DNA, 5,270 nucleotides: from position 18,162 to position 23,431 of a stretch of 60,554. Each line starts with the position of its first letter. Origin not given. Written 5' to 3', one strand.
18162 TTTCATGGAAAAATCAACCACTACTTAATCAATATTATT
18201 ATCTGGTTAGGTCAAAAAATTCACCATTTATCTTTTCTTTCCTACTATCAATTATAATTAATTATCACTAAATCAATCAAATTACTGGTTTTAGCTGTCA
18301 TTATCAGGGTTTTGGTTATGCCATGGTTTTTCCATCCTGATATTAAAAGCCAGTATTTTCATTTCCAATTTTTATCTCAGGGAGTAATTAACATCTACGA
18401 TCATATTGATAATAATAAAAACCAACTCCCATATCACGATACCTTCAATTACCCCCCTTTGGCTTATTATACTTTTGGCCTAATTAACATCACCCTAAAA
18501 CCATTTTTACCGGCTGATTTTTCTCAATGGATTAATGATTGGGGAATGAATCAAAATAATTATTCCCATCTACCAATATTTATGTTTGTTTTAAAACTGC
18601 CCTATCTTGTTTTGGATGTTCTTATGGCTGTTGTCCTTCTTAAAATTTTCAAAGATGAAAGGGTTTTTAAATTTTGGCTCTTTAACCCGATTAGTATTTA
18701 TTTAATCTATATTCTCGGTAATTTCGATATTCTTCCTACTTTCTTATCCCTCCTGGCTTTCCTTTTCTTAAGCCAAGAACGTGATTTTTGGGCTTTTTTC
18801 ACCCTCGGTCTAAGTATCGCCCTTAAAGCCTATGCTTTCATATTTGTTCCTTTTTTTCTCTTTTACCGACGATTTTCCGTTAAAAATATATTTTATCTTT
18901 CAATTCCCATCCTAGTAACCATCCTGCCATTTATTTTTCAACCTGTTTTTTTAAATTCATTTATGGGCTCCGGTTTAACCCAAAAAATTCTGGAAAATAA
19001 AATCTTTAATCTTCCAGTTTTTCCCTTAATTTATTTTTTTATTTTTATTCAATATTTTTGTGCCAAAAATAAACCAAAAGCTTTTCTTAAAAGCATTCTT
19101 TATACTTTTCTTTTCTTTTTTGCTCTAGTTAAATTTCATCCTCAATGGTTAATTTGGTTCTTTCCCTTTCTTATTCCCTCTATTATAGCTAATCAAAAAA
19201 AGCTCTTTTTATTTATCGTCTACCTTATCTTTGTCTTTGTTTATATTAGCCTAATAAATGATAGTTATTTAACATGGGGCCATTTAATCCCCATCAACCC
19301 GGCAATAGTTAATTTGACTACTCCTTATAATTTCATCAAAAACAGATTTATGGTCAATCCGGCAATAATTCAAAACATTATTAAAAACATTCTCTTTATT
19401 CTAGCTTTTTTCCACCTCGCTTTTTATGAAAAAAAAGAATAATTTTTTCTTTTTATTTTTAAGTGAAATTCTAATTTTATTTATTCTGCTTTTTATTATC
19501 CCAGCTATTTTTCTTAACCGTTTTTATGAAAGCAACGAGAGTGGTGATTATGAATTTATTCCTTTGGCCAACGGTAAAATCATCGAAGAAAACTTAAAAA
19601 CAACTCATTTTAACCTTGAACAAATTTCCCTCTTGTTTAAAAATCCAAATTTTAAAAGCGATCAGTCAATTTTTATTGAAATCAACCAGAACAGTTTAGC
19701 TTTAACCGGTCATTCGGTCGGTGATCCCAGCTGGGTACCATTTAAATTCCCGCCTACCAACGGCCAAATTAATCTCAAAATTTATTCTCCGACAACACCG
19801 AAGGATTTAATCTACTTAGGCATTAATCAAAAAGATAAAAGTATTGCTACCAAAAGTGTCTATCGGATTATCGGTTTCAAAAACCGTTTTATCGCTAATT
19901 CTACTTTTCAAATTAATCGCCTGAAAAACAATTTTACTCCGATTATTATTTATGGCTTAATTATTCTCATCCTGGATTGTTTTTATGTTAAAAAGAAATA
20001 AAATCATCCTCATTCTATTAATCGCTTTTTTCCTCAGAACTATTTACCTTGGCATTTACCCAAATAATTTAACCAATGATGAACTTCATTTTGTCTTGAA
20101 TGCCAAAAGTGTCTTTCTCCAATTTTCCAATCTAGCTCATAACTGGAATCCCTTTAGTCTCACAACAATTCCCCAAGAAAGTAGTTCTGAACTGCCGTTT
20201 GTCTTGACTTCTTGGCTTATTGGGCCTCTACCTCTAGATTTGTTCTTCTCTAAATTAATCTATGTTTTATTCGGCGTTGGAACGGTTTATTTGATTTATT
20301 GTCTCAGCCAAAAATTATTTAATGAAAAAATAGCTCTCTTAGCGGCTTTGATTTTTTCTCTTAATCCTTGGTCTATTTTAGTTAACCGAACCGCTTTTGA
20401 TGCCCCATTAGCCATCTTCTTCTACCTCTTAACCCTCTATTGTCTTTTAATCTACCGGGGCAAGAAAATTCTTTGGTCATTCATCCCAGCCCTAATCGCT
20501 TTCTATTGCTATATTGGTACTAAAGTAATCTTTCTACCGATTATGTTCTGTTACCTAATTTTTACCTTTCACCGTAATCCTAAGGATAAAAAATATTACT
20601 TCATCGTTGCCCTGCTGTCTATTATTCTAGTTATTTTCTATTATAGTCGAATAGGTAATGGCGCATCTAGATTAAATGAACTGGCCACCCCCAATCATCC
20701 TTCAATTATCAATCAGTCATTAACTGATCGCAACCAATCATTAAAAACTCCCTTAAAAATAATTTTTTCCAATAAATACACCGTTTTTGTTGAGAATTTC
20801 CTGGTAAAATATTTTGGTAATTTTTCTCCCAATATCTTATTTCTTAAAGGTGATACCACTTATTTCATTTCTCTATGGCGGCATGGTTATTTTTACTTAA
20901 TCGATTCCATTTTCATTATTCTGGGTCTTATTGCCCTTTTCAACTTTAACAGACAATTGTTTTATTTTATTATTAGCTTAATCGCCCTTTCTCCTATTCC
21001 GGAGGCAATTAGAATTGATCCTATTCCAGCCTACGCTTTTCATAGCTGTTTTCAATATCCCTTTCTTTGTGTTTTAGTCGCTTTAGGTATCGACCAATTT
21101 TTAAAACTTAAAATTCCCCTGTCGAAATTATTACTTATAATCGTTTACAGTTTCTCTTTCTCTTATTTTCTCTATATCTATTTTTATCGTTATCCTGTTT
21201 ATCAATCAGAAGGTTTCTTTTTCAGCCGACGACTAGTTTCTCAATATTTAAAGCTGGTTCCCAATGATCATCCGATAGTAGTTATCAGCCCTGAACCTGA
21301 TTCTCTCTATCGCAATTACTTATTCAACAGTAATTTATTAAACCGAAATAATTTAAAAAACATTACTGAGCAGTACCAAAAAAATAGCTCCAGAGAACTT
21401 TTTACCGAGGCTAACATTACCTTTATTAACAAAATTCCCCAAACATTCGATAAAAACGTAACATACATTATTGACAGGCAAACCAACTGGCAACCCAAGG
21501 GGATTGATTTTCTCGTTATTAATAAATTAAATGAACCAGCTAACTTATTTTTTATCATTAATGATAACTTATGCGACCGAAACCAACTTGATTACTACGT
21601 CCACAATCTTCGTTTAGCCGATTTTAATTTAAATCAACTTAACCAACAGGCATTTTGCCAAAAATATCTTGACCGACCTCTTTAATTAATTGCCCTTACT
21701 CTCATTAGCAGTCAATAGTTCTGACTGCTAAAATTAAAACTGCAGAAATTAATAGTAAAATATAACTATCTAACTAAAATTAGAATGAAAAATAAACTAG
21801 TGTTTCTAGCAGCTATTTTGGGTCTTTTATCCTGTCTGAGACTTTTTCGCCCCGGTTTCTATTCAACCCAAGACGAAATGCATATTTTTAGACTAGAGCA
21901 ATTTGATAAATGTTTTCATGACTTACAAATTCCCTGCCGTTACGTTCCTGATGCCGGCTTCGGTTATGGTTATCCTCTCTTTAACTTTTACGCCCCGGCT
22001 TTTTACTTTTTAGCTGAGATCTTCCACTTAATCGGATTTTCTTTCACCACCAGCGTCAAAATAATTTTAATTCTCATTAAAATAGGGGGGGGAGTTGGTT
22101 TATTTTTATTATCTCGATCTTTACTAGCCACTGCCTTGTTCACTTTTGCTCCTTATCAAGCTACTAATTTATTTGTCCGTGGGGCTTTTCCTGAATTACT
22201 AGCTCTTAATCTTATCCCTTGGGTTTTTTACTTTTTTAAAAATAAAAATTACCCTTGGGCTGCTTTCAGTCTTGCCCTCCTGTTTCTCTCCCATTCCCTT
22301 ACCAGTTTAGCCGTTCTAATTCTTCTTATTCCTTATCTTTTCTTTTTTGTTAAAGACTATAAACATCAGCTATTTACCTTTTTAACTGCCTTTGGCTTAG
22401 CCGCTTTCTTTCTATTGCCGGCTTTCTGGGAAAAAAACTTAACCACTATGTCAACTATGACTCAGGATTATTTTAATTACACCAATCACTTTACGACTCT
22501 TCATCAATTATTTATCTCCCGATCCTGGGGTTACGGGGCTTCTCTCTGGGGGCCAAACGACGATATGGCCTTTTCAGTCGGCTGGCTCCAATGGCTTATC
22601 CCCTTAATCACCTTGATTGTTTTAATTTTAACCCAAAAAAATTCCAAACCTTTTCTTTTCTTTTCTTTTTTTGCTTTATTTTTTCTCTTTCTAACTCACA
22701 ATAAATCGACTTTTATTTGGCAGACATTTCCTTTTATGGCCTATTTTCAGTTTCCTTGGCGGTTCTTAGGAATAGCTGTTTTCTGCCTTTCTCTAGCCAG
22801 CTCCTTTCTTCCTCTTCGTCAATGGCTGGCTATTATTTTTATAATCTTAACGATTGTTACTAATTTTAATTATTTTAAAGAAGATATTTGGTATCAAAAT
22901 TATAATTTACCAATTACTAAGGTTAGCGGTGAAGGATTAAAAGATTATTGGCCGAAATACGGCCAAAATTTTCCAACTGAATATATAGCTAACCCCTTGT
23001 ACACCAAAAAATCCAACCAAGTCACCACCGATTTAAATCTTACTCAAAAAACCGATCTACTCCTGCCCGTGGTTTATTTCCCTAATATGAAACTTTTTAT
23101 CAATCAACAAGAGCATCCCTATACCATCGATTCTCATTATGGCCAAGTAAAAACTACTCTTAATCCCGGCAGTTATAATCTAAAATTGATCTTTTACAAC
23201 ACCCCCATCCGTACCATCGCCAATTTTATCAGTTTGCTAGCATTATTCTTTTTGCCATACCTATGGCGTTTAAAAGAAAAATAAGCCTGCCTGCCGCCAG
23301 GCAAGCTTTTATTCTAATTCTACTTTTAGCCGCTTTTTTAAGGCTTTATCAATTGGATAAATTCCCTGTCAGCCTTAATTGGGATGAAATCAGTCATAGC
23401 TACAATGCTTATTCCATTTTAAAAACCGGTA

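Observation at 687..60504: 60-kb glycosylation super-locus dominated by GT-C membrane transferases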

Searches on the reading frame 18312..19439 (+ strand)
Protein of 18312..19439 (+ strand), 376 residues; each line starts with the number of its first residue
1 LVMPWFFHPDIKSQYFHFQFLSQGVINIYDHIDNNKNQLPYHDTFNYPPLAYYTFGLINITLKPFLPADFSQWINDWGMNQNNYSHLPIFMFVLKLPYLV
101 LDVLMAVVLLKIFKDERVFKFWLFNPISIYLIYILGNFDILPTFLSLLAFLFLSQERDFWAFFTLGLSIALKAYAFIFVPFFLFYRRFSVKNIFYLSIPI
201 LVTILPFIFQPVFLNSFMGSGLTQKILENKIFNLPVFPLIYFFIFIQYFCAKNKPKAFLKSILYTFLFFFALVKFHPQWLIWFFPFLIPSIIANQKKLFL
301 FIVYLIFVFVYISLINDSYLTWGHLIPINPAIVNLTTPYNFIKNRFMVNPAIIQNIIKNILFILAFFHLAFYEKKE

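Call 4: search_protein_families(library=pfam, proteins=[window:18312-19439:+], max_evalue=0.01)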
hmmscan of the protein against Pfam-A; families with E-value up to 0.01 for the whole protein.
window:18312-19439:+ (376 aa): 1 family
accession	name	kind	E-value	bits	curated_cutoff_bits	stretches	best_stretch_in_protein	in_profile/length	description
PF09594.16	GT87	-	2e-07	31.4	25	1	124-211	62-148/237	Glycosyltransferase family 87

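Call 16: search_protein_families(library=ncbifam, proteins=[window:18312-19439:+], max_evalue=0.1)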
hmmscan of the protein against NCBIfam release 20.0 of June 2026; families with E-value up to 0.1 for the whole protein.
window:18312-19439:+ (376 aa): 0 families

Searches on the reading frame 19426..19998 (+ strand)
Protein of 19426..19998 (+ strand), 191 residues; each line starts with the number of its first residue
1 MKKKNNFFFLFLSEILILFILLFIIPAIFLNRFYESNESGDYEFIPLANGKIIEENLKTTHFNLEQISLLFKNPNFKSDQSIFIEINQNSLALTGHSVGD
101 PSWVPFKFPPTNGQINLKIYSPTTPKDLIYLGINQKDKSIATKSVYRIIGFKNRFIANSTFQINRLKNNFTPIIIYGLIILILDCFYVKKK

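Call 4: search_protein_families(library=pfam, proteins=[window:19426-19998:+], max_evalue=0.01)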
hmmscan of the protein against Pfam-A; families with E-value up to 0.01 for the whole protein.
window:19426-19998:+ (191 aa): 0 families

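Call 16: search_protein_families(library=ncbifam, proteins=[window:19426-19998:+], max_evalue=0.1)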
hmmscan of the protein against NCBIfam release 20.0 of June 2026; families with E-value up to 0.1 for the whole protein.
window:19426-19998:+ (191 aa): 3 families
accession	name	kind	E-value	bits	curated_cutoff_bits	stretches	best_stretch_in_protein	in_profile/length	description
NF009430.1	PRK12789.1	equivalog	0.011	14.7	557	1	47-97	150-200/350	flagellar basal body P-ring protein FlgI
NF003676.1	PRK05303.1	subfamily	0.057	12.3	300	1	48-90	144-186/344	flagellar basal body P-ring protein FlgI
NF051891.1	TransRegFurHelico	equivalog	0.08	12.8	200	0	129-157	48-78/148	ferric iron uptake transcriptional regulator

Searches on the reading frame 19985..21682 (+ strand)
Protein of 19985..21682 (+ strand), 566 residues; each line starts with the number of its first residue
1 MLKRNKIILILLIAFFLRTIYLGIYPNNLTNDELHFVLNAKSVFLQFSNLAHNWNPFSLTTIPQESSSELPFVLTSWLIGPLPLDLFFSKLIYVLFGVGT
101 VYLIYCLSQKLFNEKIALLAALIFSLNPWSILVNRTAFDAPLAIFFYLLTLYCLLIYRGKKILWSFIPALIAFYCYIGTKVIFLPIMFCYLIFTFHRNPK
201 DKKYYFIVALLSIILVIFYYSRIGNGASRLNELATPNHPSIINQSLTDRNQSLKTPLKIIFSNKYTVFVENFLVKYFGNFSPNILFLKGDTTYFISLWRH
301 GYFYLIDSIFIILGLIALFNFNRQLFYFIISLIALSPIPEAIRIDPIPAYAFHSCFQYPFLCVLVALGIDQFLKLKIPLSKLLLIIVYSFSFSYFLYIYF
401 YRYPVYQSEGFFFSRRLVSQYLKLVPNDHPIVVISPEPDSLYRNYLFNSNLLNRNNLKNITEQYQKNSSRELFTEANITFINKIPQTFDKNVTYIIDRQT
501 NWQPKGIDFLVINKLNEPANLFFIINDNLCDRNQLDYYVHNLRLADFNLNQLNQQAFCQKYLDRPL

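Call 4: search_protein_families(library=pfam, proteins=[window:19985-21682:+], max_evalue=0.01)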
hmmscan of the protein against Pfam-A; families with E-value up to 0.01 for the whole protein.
window:19985-21682:+ (566 aa): 1 family
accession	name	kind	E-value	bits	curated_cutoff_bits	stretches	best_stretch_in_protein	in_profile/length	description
PF13231.12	PMT_2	-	7.3e-07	30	26.1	1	91-217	26-155/160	Dolichyl-phosphate-mannose-protein mannosyltransferase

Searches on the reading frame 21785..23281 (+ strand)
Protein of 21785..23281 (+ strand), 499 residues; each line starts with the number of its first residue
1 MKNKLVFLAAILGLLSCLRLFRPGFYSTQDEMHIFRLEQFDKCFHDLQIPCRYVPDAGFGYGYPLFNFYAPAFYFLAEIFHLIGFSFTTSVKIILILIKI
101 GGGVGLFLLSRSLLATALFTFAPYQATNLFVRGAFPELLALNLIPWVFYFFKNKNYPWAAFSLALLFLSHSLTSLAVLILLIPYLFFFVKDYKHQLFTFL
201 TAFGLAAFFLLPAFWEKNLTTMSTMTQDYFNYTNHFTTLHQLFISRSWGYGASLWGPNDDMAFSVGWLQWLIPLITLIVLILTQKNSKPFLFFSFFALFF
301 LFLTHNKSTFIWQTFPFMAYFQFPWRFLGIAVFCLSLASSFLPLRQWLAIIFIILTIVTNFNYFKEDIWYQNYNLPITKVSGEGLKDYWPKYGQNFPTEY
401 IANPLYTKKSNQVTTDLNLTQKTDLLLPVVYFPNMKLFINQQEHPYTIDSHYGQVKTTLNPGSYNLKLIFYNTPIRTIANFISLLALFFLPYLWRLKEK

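Call 4: search_protein_families(library=pfam, proteins=[window:21785-23281:+], max_evalue=0.01)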
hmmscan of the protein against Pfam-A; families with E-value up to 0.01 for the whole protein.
window:21785-23281:+ (499 aa): 1 family
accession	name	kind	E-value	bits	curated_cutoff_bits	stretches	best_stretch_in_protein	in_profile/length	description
PF10131.15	PTPS_related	-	2.6e-06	26.7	26.4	1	66-358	1-295/621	6-pyruvoyl-tetrahydropterin synthase related domain; membrane protein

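Call 16: search_protein_families(library=ncbifam, proteins=[window:21785-23281:+], max_evalue=0.1)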
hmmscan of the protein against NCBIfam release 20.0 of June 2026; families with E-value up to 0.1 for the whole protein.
window:21785-23281:+ (499 aa): 0 families
